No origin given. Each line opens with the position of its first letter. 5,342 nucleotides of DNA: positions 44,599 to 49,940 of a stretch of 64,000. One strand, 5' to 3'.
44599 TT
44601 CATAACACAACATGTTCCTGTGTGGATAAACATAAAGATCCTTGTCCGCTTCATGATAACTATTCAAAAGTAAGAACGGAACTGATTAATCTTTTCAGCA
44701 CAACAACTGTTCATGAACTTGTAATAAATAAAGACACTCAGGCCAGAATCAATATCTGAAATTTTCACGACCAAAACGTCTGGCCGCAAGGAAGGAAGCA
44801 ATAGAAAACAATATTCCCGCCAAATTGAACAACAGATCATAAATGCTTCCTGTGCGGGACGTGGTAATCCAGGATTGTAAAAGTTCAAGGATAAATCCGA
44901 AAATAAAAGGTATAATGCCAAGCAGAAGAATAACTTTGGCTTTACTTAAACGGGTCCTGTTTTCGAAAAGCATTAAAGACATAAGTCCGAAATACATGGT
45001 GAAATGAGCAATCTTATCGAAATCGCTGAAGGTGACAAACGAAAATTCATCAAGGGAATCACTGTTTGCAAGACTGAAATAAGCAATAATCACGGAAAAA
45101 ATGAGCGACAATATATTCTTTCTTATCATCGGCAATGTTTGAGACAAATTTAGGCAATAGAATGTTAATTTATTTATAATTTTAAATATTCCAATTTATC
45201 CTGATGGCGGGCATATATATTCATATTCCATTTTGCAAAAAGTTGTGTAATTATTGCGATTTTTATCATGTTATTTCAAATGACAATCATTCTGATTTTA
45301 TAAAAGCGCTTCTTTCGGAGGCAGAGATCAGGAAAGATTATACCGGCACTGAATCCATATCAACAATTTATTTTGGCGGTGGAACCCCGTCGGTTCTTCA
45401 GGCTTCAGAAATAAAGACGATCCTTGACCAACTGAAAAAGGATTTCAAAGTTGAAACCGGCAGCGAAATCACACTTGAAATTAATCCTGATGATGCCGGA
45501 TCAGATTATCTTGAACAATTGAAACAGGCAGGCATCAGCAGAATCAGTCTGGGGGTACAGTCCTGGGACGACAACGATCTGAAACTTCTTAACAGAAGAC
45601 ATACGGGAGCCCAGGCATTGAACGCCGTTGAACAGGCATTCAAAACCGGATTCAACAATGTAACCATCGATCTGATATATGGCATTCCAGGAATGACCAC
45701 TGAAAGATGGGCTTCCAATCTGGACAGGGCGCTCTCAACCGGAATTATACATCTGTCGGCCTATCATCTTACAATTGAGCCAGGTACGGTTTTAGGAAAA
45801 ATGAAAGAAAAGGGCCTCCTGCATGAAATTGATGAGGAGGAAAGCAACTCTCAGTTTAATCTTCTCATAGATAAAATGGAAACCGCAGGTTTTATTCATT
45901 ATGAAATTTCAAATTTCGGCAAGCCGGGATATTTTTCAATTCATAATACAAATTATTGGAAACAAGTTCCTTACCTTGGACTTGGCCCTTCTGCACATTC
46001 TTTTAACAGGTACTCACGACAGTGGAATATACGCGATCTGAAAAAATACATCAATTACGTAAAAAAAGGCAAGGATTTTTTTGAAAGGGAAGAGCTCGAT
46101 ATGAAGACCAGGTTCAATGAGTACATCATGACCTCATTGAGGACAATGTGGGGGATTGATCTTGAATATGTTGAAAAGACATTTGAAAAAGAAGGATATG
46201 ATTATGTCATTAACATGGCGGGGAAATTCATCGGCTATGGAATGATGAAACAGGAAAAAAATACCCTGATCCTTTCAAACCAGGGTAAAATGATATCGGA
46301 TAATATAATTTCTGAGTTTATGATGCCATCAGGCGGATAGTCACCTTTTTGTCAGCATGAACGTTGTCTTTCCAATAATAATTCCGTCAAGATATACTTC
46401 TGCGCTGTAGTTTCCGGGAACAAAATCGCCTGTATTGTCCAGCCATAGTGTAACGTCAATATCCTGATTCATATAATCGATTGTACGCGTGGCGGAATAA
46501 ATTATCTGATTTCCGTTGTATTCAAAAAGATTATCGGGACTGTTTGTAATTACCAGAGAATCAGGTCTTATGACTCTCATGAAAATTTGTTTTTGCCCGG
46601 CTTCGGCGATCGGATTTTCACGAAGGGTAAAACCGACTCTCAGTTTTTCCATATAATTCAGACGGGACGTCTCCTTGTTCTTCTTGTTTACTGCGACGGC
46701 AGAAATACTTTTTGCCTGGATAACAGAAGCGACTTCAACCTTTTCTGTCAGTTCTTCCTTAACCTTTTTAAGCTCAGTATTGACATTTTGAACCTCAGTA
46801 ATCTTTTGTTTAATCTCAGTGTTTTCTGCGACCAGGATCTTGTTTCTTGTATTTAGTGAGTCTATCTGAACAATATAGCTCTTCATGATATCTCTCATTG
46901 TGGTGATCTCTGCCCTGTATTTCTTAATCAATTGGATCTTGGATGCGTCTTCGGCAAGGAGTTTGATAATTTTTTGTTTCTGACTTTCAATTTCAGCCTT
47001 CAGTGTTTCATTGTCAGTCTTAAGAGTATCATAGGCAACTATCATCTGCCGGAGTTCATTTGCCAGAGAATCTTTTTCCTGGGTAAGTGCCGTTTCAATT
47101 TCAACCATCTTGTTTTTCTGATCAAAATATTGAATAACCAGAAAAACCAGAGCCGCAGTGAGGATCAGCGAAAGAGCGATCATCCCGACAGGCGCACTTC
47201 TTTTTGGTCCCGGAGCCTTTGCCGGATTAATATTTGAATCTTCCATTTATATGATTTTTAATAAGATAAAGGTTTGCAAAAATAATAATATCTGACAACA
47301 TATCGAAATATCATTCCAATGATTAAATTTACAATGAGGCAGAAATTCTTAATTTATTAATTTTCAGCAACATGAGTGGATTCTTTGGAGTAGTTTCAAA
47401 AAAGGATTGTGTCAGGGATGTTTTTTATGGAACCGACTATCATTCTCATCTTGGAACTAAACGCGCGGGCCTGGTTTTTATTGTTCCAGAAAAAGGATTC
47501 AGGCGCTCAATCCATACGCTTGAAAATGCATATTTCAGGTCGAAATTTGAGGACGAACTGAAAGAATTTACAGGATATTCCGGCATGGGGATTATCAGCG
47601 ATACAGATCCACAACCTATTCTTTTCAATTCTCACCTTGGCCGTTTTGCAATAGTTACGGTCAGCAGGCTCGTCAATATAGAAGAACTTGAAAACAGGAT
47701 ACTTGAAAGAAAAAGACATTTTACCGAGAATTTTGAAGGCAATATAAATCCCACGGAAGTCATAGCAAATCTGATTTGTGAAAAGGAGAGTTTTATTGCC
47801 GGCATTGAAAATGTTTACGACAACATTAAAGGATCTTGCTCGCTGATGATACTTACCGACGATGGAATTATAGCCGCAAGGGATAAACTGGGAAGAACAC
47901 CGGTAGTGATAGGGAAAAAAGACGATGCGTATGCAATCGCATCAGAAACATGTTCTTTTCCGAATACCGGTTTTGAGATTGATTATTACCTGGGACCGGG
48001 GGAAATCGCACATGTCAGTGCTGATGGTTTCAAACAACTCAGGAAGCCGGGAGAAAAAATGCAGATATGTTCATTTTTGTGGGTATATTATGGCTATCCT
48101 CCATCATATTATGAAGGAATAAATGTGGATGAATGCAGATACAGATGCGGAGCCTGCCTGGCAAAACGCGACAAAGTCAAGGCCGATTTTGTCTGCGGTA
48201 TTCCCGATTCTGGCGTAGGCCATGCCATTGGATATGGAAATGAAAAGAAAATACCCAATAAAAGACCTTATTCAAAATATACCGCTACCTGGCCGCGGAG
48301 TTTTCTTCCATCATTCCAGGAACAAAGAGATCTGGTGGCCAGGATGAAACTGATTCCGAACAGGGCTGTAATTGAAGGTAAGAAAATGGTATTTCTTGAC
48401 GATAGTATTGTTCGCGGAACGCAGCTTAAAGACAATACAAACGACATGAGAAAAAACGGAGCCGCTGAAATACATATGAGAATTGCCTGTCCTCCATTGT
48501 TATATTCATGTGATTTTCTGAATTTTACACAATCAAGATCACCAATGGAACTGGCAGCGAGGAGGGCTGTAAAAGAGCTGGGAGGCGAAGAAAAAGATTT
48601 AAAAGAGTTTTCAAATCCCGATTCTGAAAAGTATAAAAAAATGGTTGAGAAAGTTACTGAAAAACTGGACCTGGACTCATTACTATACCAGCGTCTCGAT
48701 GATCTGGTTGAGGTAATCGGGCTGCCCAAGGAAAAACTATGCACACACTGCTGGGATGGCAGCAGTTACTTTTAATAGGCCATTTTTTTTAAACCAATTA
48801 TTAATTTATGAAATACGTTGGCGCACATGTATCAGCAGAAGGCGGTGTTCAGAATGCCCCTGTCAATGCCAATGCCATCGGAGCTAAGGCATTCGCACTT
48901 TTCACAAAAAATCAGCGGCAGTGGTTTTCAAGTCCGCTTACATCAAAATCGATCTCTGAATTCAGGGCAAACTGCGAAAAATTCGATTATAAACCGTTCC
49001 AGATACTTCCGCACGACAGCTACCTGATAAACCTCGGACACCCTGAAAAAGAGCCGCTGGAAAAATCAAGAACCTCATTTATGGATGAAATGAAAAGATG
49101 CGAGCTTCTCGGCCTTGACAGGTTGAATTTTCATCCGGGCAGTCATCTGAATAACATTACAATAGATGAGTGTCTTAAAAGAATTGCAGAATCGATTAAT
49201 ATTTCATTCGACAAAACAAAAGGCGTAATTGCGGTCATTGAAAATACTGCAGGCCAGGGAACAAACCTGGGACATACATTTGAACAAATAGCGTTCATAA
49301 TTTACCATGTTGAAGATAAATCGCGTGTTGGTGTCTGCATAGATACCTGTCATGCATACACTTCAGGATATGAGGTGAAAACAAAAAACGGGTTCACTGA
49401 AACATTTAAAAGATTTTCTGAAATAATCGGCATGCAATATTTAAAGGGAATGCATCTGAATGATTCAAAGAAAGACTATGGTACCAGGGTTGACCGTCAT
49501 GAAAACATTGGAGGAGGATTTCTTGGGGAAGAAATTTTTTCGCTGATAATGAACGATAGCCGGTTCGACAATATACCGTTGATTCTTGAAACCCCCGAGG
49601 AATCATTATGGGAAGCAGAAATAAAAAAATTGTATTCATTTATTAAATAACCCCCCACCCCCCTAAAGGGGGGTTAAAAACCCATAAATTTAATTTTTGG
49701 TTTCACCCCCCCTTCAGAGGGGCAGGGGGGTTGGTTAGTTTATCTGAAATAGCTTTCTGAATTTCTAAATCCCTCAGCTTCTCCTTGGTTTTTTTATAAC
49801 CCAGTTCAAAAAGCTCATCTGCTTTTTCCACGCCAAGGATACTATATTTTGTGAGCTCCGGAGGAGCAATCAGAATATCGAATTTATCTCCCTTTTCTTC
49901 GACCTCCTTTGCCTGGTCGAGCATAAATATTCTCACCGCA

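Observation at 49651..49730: Most complete copy shows terminal inverted repeats and encodes the C-terminus of the patatin-like ORF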

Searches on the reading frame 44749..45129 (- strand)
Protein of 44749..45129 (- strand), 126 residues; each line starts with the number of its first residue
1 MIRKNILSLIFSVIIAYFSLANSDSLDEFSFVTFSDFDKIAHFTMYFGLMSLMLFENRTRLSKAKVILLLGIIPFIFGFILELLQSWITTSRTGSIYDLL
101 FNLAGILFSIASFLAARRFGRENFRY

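Call 52: search_protein_families(library=pfam, proteins=[window:44749-45129:-], max_evalue=0.001)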
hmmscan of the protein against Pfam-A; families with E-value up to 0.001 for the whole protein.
window:44749-45129:- (126 aa): 1 family
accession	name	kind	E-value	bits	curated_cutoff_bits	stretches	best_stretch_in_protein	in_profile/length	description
PF04892.17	VanZ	-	4e-09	37.6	30.1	1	11-114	39-123/126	VanZ like family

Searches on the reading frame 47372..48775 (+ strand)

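Call 51: search_protein_families(library=pfam, proteins=[window:47372-48775:+], max_evalue=0.00001)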
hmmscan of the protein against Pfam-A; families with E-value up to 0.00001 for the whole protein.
window:47372-48775:+ (467 aa): 1 family
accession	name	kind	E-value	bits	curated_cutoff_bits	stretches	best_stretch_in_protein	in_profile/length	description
PF13537.11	GATase_7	-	2.8e-10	40.7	25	1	76-194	9-119/123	Glutamine amidotransferase domain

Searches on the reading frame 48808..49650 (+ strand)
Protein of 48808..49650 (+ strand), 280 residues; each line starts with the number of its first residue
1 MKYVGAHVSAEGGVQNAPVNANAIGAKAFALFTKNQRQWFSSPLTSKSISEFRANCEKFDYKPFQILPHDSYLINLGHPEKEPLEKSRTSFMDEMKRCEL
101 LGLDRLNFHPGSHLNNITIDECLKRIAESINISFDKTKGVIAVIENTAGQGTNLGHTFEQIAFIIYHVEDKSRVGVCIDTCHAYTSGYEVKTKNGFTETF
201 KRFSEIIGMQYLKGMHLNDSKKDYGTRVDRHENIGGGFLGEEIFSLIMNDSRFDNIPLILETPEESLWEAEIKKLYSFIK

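Call 51: search_protein_families(library=pfam, proteins=[window:48808-49650:+], max_evalue=0.00001)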
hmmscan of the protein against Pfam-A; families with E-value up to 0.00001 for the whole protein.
window:48808-49650:+ (280 aa): 1 family
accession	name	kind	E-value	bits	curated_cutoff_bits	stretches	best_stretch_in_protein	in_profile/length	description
PF01261.30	AP_endonuc_2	-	4.7e-58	197.2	31.1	1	21-276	4-247/249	Xylose isomerase-like TIM barrel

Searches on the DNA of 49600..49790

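Call 30: search_rna_families(source=window, start=49600, end=49790, threshold=evalue, max_evalue=10)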
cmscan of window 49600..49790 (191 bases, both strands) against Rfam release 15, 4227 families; matches with E-value up to 10: 64.
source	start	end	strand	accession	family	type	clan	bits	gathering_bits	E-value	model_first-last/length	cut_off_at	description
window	49641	49741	-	RF04157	MIR9486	Gene; miRNA;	-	33.4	100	1.7e-05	1-119/119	no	MIR9486 microRNA precursor family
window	49640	49740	+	RF04157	MIR9486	Gene; miRNA;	-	32.8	100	2.6e-05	1-119/119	no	MIR9486 microRNA precursor family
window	49643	49753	+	RF01742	lactis-plasmid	Gene; sRNA;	-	31.2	70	0.0015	1-106/106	no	lactis-plasmid RNA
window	49642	49739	-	RF03762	MIR859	Gene; miRNA;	-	27.4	130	0.0018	1-128/128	no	MIR859 microRNA precursor family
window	49642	49731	-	RF02837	anti-hemB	Gene; sRNA;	-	25.8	49.5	0.00023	1-81/81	no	Burkholderia RNA 7 (anti-hemB)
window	49641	49740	+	RF03585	mir-3938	Gene; miRNA;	-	25.8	94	0.0019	1-88/88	no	mir-3938 microRNA precursor family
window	49642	49739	-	RF03940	MIR9563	Gene; miRNA;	-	24.5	90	0.0094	1-127/127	no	MIR9563 microRNA precursor family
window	49644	49772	-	RF02414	rli60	Gene; sRNA;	-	23.6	60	0.31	1-191/191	no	Listeria sRNA rli60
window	49631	49770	-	RF03922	MIR2119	Gene; miRNA;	-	23.5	73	0.42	1-188/188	no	MIR2119 microRNA precursor family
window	49649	49731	-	RF03075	DUF3800-VIII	Gene; sRNA;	-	21.9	40.2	0.067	1-64/64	no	DUF3800-VIII RNA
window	49622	49702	-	RF02846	Ref84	Gene; antisense;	-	21.7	52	0.88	1-87/87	no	Enterococcus sRNA 84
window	49647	49733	+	RF02379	csRNA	Gene; sRNA;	-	21.6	57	0.76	1-93/93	no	Cia-dependent small RNA csRNA1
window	49623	49702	-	RF01770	rimP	Cis-reg; leader;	-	20.8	47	0.22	1-102/102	no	Gammaprotebacteria rimP leader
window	49630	49736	-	RF03020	RT-17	Gene; sRNA;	-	20.7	40.4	0.068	1-95/95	no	RT-17 RNA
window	49649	49732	+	RF04071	MIR2863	Gene; miRNA;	CL00139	20.2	94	0.078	1-113/113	no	MIR2863 microRNA precursor family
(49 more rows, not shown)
